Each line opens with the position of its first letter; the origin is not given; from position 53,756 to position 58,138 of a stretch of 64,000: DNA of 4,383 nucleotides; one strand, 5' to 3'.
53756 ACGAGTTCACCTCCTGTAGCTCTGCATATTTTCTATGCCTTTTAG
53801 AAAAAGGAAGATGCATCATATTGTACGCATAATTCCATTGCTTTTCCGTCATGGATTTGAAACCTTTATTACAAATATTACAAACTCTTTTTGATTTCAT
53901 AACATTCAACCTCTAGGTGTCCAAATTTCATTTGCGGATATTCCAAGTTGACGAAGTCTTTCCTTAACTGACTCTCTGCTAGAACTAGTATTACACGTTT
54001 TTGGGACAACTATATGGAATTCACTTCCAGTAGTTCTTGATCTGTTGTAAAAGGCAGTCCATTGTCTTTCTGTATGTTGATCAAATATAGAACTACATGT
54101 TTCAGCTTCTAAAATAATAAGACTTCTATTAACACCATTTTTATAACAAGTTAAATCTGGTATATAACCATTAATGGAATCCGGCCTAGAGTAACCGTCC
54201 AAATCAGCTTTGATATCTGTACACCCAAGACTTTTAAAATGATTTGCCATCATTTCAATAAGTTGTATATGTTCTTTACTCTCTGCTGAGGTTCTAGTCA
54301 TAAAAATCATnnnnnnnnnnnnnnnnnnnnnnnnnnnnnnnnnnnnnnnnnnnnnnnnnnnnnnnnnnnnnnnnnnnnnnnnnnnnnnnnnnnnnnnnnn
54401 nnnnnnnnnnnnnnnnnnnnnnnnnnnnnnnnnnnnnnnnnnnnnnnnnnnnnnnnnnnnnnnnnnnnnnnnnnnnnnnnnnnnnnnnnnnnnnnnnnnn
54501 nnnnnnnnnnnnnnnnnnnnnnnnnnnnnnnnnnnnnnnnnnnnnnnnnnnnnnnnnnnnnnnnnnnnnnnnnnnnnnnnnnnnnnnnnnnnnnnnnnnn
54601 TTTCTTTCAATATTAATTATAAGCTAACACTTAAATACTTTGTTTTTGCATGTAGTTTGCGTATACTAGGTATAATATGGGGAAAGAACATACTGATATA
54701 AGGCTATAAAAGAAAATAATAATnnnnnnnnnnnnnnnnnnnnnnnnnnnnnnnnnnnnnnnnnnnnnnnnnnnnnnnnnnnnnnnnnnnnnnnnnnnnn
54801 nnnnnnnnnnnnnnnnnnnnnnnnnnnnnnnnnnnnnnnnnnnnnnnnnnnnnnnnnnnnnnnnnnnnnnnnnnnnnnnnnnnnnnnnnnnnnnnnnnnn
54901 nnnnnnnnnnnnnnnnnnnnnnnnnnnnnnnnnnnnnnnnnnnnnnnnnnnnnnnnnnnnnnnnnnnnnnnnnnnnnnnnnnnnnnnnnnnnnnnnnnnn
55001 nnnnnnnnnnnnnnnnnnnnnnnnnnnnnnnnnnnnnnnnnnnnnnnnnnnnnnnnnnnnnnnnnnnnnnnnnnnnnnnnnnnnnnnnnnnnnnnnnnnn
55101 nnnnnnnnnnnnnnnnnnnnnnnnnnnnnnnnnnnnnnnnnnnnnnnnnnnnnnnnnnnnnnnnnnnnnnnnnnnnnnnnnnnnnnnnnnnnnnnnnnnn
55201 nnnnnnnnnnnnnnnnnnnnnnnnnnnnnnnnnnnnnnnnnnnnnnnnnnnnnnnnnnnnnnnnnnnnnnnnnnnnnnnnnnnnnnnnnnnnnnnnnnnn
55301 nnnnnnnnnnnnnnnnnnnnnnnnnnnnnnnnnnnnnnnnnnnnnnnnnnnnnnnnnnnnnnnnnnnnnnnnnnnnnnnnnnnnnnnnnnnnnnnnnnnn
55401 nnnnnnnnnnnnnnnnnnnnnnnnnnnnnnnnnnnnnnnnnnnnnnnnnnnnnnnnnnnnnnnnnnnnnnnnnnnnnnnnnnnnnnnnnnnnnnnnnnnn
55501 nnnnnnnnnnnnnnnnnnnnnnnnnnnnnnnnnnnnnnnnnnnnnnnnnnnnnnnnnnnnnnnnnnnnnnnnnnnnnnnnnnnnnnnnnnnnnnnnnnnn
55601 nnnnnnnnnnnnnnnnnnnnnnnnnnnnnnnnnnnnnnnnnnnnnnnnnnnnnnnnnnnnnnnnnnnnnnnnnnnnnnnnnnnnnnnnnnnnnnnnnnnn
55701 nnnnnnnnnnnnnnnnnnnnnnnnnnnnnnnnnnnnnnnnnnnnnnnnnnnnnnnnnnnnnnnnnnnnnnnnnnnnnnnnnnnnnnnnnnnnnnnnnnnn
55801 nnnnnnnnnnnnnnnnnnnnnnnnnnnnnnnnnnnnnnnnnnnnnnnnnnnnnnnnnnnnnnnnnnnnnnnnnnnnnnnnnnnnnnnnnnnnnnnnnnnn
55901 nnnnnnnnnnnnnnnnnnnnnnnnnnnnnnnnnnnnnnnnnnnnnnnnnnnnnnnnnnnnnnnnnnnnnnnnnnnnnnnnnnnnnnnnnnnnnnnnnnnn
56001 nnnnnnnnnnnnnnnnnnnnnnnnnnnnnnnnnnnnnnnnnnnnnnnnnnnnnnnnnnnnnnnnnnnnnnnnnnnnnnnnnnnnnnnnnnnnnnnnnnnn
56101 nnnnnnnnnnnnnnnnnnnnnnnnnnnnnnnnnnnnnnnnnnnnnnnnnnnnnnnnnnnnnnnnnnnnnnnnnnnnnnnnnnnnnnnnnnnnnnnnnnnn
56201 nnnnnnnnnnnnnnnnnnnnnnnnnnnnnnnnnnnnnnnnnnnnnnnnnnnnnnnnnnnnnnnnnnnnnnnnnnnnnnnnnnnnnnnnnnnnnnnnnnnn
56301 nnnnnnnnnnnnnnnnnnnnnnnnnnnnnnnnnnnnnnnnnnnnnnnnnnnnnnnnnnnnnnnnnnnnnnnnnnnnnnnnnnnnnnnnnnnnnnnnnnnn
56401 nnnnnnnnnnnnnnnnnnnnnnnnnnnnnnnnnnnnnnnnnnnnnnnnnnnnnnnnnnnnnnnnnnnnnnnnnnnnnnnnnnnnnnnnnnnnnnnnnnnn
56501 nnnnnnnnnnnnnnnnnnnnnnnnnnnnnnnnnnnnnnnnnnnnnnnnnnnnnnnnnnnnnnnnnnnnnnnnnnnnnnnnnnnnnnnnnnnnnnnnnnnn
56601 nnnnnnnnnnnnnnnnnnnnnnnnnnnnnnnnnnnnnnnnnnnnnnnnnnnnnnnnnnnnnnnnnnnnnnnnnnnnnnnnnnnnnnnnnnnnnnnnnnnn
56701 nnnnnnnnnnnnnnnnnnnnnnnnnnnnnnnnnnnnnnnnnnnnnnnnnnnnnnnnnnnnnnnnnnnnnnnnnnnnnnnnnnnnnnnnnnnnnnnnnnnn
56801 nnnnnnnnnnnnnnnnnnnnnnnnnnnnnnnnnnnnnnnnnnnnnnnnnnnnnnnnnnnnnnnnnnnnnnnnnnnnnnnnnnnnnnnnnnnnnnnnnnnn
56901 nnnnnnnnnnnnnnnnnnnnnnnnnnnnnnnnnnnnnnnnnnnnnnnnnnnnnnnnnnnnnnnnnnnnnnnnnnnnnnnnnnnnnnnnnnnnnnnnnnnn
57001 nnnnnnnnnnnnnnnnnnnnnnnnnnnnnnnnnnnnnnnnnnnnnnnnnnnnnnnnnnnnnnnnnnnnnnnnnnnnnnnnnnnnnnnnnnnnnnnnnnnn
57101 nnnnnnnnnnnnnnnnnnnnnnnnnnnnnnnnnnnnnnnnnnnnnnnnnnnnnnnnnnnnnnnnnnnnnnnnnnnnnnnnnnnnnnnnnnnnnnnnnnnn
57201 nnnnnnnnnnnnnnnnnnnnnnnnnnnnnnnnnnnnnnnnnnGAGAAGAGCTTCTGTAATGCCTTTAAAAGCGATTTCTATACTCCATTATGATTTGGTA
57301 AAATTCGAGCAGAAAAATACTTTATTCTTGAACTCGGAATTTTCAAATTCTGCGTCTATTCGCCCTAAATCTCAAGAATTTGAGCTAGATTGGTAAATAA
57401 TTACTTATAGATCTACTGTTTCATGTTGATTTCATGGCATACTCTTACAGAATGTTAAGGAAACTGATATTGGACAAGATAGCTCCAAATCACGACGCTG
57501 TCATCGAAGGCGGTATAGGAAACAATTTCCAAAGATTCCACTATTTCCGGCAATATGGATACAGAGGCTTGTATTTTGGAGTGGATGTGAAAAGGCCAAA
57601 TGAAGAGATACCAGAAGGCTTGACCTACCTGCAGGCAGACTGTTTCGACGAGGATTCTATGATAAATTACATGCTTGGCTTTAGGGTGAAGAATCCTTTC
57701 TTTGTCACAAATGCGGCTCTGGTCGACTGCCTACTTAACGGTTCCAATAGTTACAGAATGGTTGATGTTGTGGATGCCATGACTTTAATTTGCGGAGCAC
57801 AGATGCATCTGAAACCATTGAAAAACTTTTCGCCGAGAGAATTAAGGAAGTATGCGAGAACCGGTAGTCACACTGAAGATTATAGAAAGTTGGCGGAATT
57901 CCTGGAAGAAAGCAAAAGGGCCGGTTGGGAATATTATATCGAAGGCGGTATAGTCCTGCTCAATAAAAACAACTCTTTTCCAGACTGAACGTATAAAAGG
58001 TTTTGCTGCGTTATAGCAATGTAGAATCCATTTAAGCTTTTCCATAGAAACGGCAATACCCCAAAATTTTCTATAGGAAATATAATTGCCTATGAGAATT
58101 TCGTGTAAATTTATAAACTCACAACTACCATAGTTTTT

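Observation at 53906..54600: Tandem pair of Hjc-like PD-(D/E)xK paralogues with E-x-E-T replacing the catalytic E-x-K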

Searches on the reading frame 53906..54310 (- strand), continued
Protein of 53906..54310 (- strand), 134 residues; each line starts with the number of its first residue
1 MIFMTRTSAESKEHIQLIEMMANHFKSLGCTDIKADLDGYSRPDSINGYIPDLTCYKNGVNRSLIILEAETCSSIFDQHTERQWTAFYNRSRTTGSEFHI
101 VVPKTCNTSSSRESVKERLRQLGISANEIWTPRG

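Call 52: search_protein_families(library=pfam, proteins=[L018:5845-6624:+, L018:6728-7927:+, L018:8485-9348:+, L018:9647-10309:+, L016:6174-7427:+, L016:7460-7921:+, L016:8882-9667:+, L017:6280-7647:-, L017:8365-10119:-, L008:7141-7599:+], max_evalue=0.001)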
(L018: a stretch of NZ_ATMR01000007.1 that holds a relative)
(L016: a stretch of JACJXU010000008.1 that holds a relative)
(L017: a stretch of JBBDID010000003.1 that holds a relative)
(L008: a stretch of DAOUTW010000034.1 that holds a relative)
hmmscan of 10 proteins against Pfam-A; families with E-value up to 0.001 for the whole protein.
L018:5845-6624:+ (259 aa): 1 family
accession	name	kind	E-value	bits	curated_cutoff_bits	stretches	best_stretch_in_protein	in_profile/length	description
PF00696.33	AA_kinase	-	5e-42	144.7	24.9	1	6-236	1-234/234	Amino acid kinase family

L018:6728-7927:+ (399 aa): 2 families
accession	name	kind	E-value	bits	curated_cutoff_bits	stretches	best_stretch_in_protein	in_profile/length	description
PF00171.27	Aldedh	-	9.2e-16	57.9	23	2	25-270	61-301/461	Aldehyde dehydrogenase family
PF05130.17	FlgN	-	9.8e-05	23.2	30.5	1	9-67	13-71/147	FlgN protein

L018:8485-9348:+ (287 aa): 5 families
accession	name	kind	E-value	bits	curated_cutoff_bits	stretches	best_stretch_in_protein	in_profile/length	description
PF04545.22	Sigma70_r4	-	4.2e-20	71.4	24.1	1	222-275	1-50/50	Sigma-70, region 4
PF04542.20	Sigma70_r2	-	2.1e-18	66.3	24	1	56-123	3-70/71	Sigma-70 region 2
PF04539.22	Sigma70_r3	-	1e-17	64.5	25.3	1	135-207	3-75/78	Sigma-70 region 3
PF00140.25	Sigma70_r1_2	-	4.2e-15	55.8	22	1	17-49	2-34/34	Sigma-70 factor, region 1.2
PF08281.18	Sigma70_r4_2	-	0.00012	22.1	25.7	0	217-272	2-53/54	Sigma-70, region 4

L018:9647-10309:+ (220 aa): 3 families
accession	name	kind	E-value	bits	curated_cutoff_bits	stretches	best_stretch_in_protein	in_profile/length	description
PF00834.25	Ribul_P_3_epim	-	1.4e-81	273.1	21.1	1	6-202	2-198/198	Ribulose-phosphate 3 epimerase family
PF00215.30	OMPdecase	-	3.1e-05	24.4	27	1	142-213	144-220/221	Orotidine 5'-phosphate decarboxylase / HUMPS family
PF01729.25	QRPTase_C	-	0.00025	21.3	23.1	0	153-200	110-157/169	Quinolinate phosphoribosyl transferase, C-terminal domain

L016:6174-7427:+ (417 aa): 2 families
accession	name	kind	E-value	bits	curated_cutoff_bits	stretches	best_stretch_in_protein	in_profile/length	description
PF12704.14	MacB_PCD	-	5.3e-40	138.4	27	1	26-257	1-207/207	MacB-like periplasmic core domain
PF02687.27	FtsX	-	1.9e-16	60.7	25.5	1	297-411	2-120/120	FtsX-like permease C-terminal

L016:7460-7921:+ (153 aa): 4 families
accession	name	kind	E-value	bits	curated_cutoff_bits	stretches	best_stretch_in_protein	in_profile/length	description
PF12802.13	MarR_2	-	2.8e-09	37.4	27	1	28-88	1-60/61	MarR family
PF13463.12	HTH_27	-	3e-09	37.5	22.2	1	35-98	6-68/68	Winged helix DNA-binding domain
PF01047.28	MarR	-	1.3e-08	35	24.6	1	30-89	1-58/59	MarR family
PF22381.2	Staph_reg_Sar_Rot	-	4.9e-05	23.8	27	1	22-105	4-85/85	Transcriptional regulator SarA/Rot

L016:8882-9667:+ (261 aa): 2 families
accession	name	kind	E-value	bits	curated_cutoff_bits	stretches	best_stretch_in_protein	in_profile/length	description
PF00378.25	ECH_1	-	2.3e-64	217.6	27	1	11-260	3-250/251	Enoyl-CoA hydratase/isomerase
PF16113.10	ECH_2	-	3.8e-43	148.7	27.2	1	16-190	3-178/335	Enoyl-CoA hydratase/isomerase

L017:6280-7647:- (455 aa): 4 families
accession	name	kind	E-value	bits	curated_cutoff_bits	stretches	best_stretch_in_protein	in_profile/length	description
PF02518.31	HATPase_c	-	1.9e-24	86.7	26.4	1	340-450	2-110/111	Histidine kinase-, DNA gyrase B-, and HSP90-like ATPase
PF00512.31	HisKA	-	1.1e-13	51.5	26.9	1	225-290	2-64/66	His Kinase A (phospho-acceptor) domain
PF13589.12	HATPase_c_3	-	0.0001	22.7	25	1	345-397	4-55/137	Histidine kinase-, DNA gyrase B-, and HSP90-like ATPase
PF14501.12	HATPase_c_5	-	0.00011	22.4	22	1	342-434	4-89/102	GHKL domain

L017:8365-10119:- (584 aa): 1 family
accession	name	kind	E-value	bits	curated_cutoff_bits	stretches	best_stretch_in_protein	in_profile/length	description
PF01551.29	Peptidase_M23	-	2.1e-18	66.7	28.7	1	55-171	2-92/96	Peptidase family M23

L008:7141-7599:+ (152 aa): 0 families

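Call 53: search_dna_similar(query=window:53906-54310:-, collection=plasmids, mode=protein, max_evalue=0.01)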
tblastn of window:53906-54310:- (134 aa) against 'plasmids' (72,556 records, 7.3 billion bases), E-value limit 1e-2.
No match.

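Call 55: search_dna_similar(query=window:53906-54310:-, collection=phages, mode=protein, max_evalue=0.01)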
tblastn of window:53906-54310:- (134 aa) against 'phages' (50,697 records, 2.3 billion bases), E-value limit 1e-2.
Records with a match: 1; places in all: 1; records where one place covers at least 80% of the query: 1.
Best place of each record, by identity: <60% 1.
By first word of the organism name: Myxococcus 1.
By host as written in the record: Myxococcus sp. 1.
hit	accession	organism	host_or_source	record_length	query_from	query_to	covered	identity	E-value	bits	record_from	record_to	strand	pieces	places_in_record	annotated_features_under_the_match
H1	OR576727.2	Myxococcus phage Mx1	Myxococcus sp.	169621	16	126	83%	26.7%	5e-3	41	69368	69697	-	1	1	hypothetical protein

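Call 62: find_encoding_contigs(protein=P0003, flank=3000, max_places=3)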
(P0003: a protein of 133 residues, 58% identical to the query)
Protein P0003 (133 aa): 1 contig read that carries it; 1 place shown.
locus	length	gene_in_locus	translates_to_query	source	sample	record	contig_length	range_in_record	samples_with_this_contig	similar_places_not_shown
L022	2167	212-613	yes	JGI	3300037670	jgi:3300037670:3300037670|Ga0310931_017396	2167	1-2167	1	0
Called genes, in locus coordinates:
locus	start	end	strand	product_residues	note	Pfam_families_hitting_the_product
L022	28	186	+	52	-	-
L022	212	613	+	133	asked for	-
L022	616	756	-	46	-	-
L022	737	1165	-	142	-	PF01935:DUF87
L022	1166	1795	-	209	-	-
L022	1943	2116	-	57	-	-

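Call 63: find_encoding_contigs(protein=P0005, flank=3000, max_places=3)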
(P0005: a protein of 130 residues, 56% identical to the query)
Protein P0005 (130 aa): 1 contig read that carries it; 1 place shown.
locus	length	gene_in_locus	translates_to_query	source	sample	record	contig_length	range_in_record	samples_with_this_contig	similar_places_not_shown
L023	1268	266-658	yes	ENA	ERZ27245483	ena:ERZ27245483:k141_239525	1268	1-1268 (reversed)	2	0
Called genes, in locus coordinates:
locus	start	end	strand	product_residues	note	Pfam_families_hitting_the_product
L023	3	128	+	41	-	?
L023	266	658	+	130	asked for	-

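Call 72: find_related_loci(query=A1, collection=viral_contigs, flank=5000)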
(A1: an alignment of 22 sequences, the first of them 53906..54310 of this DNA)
Query A1 (134 aa) in viral_contigs; peptide patterns used: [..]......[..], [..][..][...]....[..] (x = any residue, [..] = any of these).
57 stretches matched a pattern, but none encodes a relative of the query by tblastn (E <= 1e-3).

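Call 76: search_protein_families(library=pfam, proteins=[L022:28-186:+], max_evalue=0.001)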
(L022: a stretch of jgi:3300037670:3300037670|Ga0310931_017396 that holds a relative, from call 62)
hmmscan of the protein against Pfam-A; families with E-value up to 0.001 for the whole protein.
L022:28-186:+ (52 aa): 0 families

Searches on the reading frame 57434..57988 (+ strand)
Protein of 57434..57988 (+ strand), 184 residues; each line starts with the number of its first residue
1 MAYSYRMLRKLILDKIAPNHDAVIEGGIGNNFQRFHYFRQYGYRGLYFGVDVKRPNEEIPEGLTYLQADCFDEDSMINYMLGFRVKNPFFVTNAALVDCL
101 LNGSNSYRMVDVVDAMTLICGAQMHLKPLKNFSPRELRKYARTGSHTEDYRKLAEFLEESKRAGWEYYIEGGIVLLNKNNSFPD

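Call 33: search_protein_families(library=pfam, proteins=[window:57434-57988:+], max_evalue=0.001)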
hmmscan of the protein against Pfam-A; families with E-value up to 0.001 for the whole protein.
window:57434-57988:+ (184 aa): 0 families

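Call 39: search_protein_families(library=phrogs, proteins=[window:57434-57988:+], max_evalue=0.1)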
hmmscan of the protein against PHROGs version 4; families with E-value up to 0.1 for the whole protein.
window:57434-57988:+ (184 aa): 0 families

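Call 40: search_protein_families(library=padloc, proteins=[window:57434-57988:+], max_evalue=0.1)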
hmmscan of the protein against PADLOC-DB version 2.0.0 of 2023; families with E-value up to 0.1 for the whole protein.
window:57434-57988:+ (184 aa): 0 families

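Call 41: search_protein_families(library=ncbifam, proteins=[window:57434-57988:+], max_evalue=0.1)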
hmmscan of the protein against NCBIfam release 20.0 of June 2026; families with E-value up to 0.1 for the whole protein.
window:57434-57988:+ (184 aa): 1 family
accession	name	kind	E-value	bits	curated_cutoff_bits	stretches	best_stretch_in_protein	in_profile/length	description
NF037935.1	holdfast_HfaB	equivalog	0.081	12.1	300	0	142-179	123-156/264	holdfast anchoring protein HfaB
